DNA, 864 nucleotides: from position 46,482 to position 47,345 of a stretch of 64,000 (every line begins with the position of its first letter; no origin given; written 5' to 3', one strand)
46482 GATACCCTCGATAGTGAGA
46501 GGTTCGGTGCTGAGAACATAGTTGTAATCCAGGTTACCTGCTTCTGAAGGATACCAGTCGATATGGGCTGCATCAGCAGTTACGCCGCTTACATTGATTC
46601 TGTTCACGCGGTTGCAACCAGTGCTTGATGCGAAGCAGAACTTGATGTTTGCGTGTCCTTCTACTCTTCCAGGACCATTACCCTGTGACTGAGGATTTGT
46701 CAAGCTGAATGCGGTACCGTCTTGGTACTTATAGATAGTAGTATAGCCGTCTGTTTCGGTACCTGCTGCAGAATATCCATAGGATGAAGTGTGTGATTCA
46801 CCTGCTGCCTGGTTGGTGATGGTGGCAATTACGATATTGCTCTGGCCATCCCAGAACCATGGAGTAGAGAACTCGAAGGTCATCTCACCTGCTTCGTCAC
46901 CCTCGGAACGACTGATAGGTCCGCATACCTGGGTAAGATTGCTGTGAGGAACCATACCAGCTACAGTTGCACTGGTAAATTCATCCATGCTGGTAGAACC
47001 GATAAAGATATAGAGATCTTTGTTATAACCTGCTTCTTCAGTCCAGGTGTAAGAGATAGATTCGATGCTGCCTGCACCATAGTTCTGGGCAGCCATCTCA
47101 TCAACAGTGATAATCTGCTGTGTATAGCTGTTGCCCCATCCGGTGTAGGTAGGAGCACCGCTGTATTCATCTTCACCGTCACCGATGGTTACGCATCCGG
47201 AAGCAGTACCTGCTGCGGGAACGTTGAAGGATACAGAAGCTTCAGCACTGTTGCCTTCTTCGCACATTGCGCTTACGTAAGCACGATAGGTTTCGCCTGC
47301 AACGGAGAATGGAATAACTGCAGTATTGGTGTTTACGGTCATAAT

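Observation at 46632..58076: Six copies of an unassigned, Cys-bracketed ~180-aa module that opens each block of the giant protein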

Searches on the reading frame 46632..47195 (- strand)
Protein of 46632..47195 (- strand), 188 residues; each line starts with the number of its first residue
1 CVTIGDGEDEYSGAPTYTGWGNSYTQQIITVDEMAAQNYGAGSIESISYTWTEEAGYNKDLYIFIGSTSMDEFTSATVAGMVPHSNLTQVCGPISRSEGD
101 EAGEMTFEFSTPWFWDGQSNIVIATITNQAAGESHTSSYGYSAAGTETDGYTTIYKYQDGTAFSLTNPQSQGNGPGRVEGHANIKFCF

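Call 6: search_protein_families(library=pfam, proteins=[window:46632-47195:-], max_evalue=10)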
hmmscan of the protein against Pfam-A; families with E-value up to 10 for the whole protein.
window:46632-47195:- (188 aa): 1 family
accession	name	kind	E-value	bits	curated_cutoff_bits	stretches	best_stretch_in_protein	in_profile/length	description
PF06673.17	L_lactis_ph-MCP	-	0.033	13.6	27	1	29-74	266-312/347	Lactococcus lactis bacteriophage major capsid protein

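Call 7: search_protein_families(library=ncbifam, proteins=[window:46632-47195:-], max_evalue=10)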
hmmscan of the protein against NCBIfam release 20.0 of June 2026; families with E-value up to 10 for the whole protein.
window:46632-47195:- (188 aa): 0 families
